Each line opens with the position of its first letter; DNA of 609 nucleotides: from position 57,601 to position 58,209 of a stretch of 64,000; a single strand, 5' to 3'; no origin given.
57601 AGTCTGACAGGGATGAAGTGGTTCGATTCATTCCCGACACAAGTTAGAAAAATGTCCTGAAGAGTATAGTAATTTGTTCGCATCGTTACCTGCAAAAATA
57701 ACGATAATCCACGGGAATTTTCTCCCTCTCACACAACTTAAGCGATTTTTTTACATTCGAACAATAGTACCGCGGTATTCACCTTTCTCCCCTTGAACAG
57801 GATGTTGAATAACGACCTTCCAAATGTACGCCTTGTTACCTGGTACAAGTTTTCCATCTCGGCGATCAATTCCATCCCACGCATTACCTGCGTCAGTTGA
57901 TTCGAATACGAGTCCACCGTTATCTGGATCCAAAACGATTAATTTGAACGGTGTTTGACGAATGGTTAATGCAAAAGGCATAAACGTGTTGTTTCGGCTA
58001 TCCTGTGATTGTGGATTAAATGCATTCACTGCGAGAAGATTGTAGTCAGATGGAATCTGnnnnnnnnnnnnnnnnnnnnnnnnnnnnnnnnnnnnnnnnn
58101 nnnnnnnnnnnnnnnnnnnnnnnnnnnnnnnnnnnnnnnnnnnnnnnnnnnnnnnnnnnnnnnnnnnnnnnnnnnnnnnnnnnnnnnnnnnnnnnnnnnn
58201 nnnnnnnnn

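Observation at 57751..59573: ECF sigma factor coupled to an anti-sigma-positioned membrane protein ending in a T9SS type-B sorting domain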

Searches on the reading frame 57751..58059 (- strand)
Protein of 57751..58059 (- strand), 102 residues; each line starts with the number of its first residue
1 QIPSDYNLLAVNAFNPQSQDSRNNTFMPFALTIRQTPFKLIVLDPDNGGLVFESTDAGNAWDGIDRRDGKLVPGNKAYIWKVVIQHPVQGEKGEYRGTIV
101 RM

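Call 19: search_protein_representatives(alignment_id=A2)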
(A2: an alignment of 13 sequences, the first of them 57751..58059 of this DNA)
Query: 13 sequences, 102 profile positions. Proteins with E-value up to 0.001 (for the whole library): 823; up to 1e-10: 341; up to 1e-30: 153. The best 150 are listed.
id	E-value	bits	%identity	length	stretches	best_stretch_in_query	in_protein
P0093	6.1e-51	186.6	-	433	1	2-102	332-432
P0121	2.2e-50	184.9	-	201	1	2-102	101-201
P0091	1.8e-49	181.9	-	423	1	3-102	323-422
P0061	2.3e-49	181.5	-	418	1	3-102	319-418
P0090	3.8e-49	180.9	-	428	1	2-102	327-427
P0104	4.0e-49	180.8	-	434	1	2-102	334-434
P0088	2.4e-48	178.3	-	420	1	2-102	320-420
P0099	2.1e-47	175.3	-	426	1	1-102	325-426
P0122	3.8e-46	171.2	-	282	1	2-102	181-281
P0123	2.4e-45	168.7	-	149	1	2-102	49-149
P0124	3.2e-45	168.3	-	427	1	1-102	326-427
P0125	7.9e-45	167.0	-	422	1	2-102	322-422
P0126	2.9e-44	165.2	-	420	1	2-102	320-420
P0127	3.4e-44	165.0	-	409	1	2-102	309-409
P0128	6.2e-44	164.1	-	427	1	2-102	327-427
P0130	9.1e-44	163.6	-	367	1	3-102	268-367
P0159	2.2e-37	143.1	-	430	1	2-102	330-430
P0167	1.6e-36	140.4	-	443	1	3-101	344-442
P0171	5.0e-36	138.7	-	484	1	2-101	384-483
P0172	6.0e-36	138.5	-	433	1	2-102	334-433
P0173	6.0e-36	138.5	-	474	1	2-100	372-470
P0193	2.0e-34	133.6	-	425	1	2-101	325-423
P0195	2.7e-34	133.2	-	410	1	2-102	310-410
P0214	4.5e-33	129.3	-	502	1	2-98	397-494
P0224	1.3e-32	127.8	-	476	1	2-100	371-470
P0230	2.0e-32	127.2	-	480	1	4-101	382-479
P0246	1.0e-31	124.9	-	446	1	3-100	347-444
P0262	6.8e-31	122.3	-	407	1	1-102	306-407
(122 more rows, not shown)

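Call 28: list_cluster_members(proteins=[P0171, P0173, P0214, P0224, P0230, P0246, P0262, P0195, P0159, P0130])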
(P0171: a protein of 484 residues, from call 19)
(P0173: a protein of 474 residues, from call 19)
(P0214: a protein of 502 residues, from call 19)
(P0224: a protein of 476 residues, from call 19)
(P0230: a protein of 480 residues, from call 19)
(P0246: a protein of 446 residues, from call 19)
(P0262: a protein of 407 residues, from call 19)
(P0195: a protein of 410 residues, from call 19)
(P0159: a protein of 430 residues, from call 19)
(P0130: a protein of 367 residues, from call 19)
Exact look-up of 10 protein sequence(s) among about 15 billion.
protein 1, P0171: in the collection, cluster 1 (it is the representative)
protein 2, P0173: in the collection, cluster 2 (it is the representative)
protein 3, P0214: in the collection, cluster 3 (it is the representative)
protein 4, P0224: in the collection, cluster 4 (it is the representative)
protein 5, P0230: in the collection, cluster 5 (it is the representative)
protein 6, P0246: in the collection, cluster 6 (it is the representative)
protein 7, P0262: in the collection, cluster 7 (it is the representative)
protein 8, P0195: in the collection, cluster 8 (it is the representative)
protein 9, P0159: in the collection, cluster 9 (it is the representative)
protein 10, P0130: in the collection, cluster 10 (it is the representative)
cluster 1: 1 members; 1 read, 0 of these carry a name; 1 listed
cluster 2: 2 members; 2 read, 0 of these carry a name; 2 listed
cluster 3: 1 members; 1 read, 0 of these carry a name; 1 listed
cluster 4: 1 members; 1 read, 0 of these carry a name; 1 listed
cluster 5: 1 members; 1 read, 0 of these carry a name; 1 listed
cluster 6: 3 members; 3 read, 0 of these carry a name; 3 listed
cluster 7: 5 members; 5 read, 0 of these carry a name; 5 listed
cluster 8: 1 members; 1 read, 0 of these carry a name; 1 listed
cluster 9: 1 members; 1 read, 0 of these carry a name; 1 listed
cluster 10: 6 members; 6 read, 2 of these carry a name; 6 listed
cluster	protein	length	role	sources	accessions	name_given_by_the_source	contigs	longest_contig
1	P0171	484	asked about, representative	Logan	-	-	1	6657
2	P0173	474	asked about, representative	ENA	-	-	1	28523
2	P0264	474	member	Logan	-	-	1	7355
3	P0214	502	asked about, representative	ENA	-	-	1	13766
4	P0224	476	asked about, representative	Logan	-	-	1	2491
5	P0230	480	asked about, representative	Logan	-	-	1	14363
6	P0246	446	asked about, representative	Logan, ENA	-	-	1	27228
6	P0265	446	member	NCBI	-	-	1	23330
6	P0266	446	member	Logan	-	-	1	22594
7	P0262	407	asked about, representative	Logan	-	-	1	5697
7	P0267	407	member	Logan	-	-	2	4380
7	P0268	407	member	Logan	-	-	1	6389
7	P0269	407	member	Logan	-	-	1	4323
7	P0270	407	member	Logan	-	-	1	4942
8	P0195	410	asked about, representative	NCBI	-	-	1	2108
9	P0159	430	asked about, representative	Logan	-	-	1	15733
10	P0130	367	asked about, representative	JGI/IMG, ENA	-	hypothetical protein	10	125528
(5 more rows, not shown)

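Call 30: find_encoding_contigs(protein=P0173, flank=8000, max_places=2)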
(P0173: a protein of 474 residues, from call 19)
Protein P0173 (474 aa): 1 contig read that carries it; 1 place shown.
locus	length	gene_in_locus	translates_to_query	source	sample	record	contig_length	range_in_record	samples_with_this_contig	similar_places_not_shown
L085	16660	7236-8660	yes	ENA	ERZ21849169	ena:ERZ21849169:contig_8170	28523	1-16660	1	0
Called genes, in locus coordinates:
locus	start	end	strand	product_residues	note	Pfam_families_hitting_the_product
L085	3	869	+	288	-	?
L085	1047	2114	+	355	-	PF03415:Peptidase_C11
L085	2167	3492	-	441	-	-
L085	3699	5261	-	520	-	PF17164:DUF5122, PF18962:Por_Secre_tail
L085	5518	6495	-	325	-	PF00056:Ldh_1_N, PF03721:UDPG_MGDP_dh_N (weak), PF02866:Ldh_1_C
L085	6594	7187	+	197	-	PF07638:Sigma70_ECF (weak), PF04542:Sigma70_r2, PF08281:Sigma70_r4_2, PF04545:Sigma70_r4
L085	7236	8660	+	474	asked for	-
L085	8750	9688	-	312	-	PF08885:GSCFA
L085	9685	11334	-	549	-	PF02463:SMC_N, PF13175:AAA_15 (weak), PF13476:AAA_23, PF13555:AAA_29 (weak)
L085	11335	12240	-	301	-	PF16119:DUF4835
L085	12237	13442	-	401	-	PF02441:Flavoprotein, PF04127:DFP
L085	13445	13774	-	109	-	PF01192:RNA_pol_Rpb6 (weak)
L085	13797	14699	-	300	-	PF13174:TPR_6 (faint), PF13525:YfiO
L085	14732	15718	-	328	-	PF01551:Peptidase_M23, PF01476:LysM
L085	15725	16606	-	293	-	PF00254:FKBP_C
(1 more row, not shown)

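Call 31: find_encoding_contigs(protein=P0246, flank=8000, max_places=2)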
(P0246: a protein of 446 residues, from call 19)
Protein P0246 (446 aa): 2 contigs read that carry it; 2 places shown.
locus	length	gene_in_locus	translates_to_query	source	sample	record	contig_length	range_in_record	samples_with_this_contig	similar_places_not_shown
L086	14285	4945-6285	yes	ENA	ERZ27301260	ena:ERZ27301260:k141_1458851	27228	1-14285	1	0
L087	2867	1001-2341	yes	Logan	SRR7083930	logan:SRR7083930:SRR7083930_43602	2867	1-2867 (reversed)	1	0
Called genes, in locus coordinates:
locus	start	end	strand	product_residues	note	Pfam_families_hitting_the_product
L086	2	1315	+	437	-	?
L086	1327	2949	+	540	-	PF12741:SusD-like, PF12771:SusD-like_2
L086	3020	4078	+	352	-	PF13350:Y_phosphatase3, PF22784:PTP-SAK (faint)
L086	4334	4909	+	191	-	PF07638:Sigma70_ECF, PF04542:Sigma70_r2, PF08281:Sigma70_r4_2, PF04545:Sigma70_r4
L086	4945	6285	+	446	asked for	-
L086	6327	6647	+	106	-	PF11680:DUF3276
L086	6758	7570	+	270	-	PF00142:Fer4_NifH (faint), PF01656:CbiA, PF02374:ArsA_ATPase (faint), PF06564:CBP_BcsQ, PF09140:MipZ (faint), PF10609:ParA (weak), PF13614:AAA_31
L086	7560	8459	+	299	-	PF02195:ParB_N, PF17762:HTH_ParB, PF23552:ParB_C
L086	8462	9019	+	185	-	PF18935:DUF5683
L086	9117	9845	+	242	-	PF01113:DapB_N, PF05173:DapB_C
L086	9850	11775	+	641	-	PF18936:DUF5684, PF10502:Peptidase_S26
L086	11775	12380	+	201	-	PF08889:WbqC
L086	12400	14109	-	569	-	PF17899:Peptidase_M61_N, PF05299:Peptidase_M61, PF17820:PDZ_6 (weak)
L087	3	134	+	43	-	?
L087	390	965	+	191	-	PF07638:Sigma70_ECF, PF04542:Sigma70_r2, PF08281:Sigma70_r4_2, PF04545:Sigma70_r4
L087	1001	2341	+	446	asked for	-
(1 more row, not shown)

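Call 33: predict_structure(alignment_id=A2)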
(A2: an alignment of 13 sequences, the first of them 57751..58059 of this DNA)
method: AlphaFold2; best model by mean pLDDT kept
length: 102 residues; sequences in the alignment: 13
mean_pLDDT: 88.6   pTM: 0.80
mean pLDDT of the five models: 88.6, 87.8, 85.6, 85.5, 84.5
residues with pLDDT >= 90: 56; 70-90: 44; 50-70: 2; < 50: 0
segments of 3 or more residues with pLDDT < 50: none
pLDDT, mean of each block of 10 residues (from residue 1): 73 84 86 89 95 94 93 92 90 91 87
secondary structure, 60 per line:
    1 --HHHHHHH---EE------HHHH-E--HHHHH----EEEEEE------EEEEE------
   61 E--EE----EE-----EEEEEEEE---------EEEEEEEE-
elements in order: H3-9 H21-24 H29-33 E38-43 E50-54 E77-84 E94-101

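Call 35: search_solved_structures(query=A2, max_evalue=10, show_alignments=3)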
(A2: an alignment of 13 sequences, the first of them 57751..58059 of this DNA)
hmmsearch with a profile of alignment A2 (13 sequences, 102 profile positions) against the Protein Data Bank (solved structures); distinct sequences matched with E-value up to 10: 0.

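Call 36: fold_search(model_id=the predicted structure, library=pdb)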
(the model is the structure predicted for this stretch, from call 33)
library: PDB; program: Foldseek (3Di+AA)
matches with E <= 10: 967; with E <= 0.001: 0
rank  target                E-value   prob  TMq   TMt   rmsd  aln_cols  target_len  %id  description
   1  5m11                  4.3e-02  0.93  0.42  0.07   3.6        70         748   16  Structural and functional probing of PorZ, an essential bacterial surface component of the type-IX secretion system of h (released 2016-11-09)
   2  6u7i_B                4.9e-02  0.96  0.41  0.08   6.7        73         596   19  Faecalibacterium prausnitzii Beta-glucuronidase (released 2019-10-30)
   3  8fk7_A                1.1e-01  0.54  0.34  0.27   8.6        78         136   19  Structure of the Pyrobaculum calidifontis flagellar-like archaeal type IV pilus (released 2023-06-28)
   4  5xxz_A                1.3e-01  0.96  0.60  0.06   3.8       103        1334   18  Crystal structure of a serine protease from Streptococcus species (released 2018-08-08)
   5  7uwn_C                1.3e-01  0.60  0.35  0.15   8.1        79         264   10  Structure of the IL-17A-IL-17RA-IL-17RC ternary complex (released 2022-07-27)
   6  6msv_A                1.4e-01  0.85  0.45  0.52   4.5        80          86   20  Structure of the 6th type III domain from human fibronectin (released 2019-10-23)
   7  6msv_H                1.4e-01  0.84  0.44  0.50   4.7        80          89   20  Structure of the 6th type III domain from human fibronectin (released 2019-10-23)
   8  7x30_P                1.5e-01  0.66  0.41  0.17   5.3        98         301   12  Capsid structure of Staphylococcus jumbo bacteriophage S6 (released 2023-12-06)
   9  6msv_B                1.6e-01  0.80  0.44  0.52   4.8        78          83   19  Structure of the 6th type III domain from human fibronectin (released 2019-10-23)
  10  3jcm_N                1.6e-01  0.66  0.35  0.03   6.7        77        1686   12  Cryo-EM structure of the spliceosomal U4/U6.U5 tri-snRNP (released 2016-02-24)
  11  6msv_C                1.7e-01  0.77  0.43  0.50   4.9        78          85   19  Structure of the 6th type III domain from human fibronectin (released 2019-10-23)
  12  4rap_C                1.9e-01  0.75  0.37  0.11   4.6        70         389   13  Crystal structure of bacterial iron-containing dodecameric glycosyltransferase TibC from enterotoxigenic E.coli H10407 (released 2014-10-29)
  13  3d33_A                2.1e-01  0.72  0.38  0.40   8.1        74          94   15  Crystal structure of a duf3244 family protein with an immunoglobulin-like beta-sandwich fold (bvu_0276) from bacteroid (released 2008-05-27)
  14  7uwm_C                2.5e-01  0.44  0.35  0.15   8.1        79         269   10  Structure of the IL-17A-IL-17RA binary complex (released 2022-07-27)
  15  3d33_B                3.1e-01  0.63  0.37  0.41   8.1        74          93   15  Crystal structure of a duf3244 family protein with an immunoglobulin-like beta-sandwich fold (bvu_0276) from bacteroid (released 2008-05-27)
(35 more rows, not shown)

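Call 42: search_protein_families(library=pfam, proteins=[P0172, P0167, P0193, P0171], max_evalue=1)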
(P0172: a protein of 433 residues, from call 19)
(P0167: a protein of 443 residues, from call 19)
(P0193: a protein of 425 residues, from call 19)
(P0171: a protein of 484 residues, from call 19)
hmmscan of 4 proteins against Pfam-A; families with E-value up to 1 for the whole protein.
P0172 (433 aa): 1 family
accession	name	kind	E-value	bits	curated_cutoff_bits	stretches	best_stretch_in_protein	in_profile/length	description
PF13585.12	CHU_C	-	3.2e-05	24.4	27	1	342-404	3-62/86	CHU_C Type IX secretion signal domain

P0167 (443 aa): 4 families
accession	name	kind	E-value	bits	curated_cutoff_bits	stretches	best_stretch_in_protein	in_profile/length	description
PF00801.26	PKD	-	1.4e-05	25.4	23.5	1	290-342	19-78/80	PKD domain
PF13585.12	CHU_C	-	3.4e-05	24.3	27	1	352-440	4-84/86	CHU_C Type IX secretion signal domain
PF18911.6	PKD_4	-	0.0037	17.7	27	1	288-338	26-77/85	PKD domain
PF13685.12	Fe-ADH_2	-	0.11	12.9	28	1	22-64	64-107/149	Iron-containing alcohol dehydrogenase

P0193 (425 aa): 4 families
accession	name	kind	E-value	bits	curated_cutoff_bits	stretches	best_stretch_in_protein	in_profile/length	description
PF13585.12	CHU_C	-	2e-06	28.2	27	1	348-406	17-72/86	CHU_C Type IX secretion signal domain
PF18911.6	PKD_4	-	8.2e-05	23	27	1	275-325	35-83/85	PKD domain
PF16403.11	Bact_surface_Ig-like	-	0.038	14.5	27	0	300-325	46-71/71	Bacterial surface protein, Ig-like domain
PF13299.11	CPSF100_C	-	0.8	10.3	24.1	1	43-127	10-89/163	Cleavage and polyadenylation factor 2 C-terminal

P0171 (484 aa): 1 family
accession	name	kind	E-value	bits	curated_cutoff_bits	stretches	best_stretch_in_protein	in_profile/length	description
PF13585.12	CHU_C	-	0.00083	19.9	27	1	392-470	3-73/86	CHU_C Type IX secretion signal domain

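Call 65: search_protein_families(library=ncbifam, proteins=[P0193, P0172, P0167, P0246], max_evalue=1)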
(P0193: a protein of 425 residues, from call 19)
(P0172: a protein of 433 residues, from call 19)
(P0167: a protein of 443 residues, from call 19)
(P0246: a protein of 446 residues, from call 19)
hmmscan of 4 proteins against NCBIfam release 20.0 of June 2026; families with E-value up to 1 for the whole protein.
P0193 (425 aa): 5 families
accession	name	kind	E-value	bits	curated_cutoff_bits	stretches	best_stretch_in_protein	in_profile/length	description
TIGR04131.1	Bac_Flav_CTERM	domain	0.0074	16.4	35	1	335-406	5-71/85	T9SS type B sorting domain-containing protein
NF033761.1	gliding_GltJ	equivalog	0.015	14.4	450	1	40-173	366-502/671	adventurous gliding motility protein GltJ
NF004651.0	PRK05996.1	equivalog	0.018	14.6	342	1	11-115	172-256/424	MotB family protein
TIGR00585.2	mutl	equivalog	0.065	12.1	180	1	67-201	327-463/555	DNA mismatch repair endonuclease MutL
NF005846.3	PRK07764.1-6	equivalog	0.76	8.7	625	1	72-168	454-549/628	DNA polymerase III subunit gamma and tau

P0172 (433 aa): 1 family
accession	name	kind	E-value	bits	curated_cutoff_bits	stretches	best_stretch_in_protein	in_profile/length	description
TIGR04131.1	Bac_Flav_CTERM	domain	0.0018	18.4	35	1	342-395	3-54/85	T9SS type B sorting domain-containing protein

P0167 (443 aa): 3 families
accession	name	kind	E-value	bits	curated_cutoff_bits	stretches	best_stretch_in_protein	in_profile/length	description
TIGR03817.1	DECH_helic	hypoth_equivalog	0.013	13.8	874.1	1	32-99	52-119/742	helicase/secretion neighborhood putative DEAH-box helicase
NF033761.1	gliding_GltJ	equivalog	0.065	12.3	450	1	43-142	370-472/671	adventurous gliding motility protein GltJ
TIGR04131.1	Bac_Flav_CTERM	domain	0.081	13.1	35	1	352-407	4-56/85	T9SS type B sorting domain-containing protein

P0246 (446 aa): 5 families
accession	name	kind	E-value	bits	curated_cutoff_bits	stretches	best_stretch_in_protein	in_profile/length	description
NF043060.1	MAP_0585_fam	equivalog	0.0026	17.8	170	1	50-177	1-129/319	MAP_0585 family protein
NF047351.1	lipase_YSIRK_Sa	exception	0.052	11.8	650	1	50-184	10-143/704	YSIRK-targeted triacylglycerol lipase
NF053775.1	BT3441_fam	equivalog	0.077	13.3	210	1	368-402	43-77/125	BT3441 family protein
TIGR00920.1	2A060605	subfamily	0.32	9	778.35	1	46-192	316-454/887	hydroxymethylglutaryl-CoA reductase (NADPH)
NF000948.0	PRK00095.1-1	equivalog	0.87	8.4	701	0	82-230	340-478/625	DNA mismatch repair endonuclease MutL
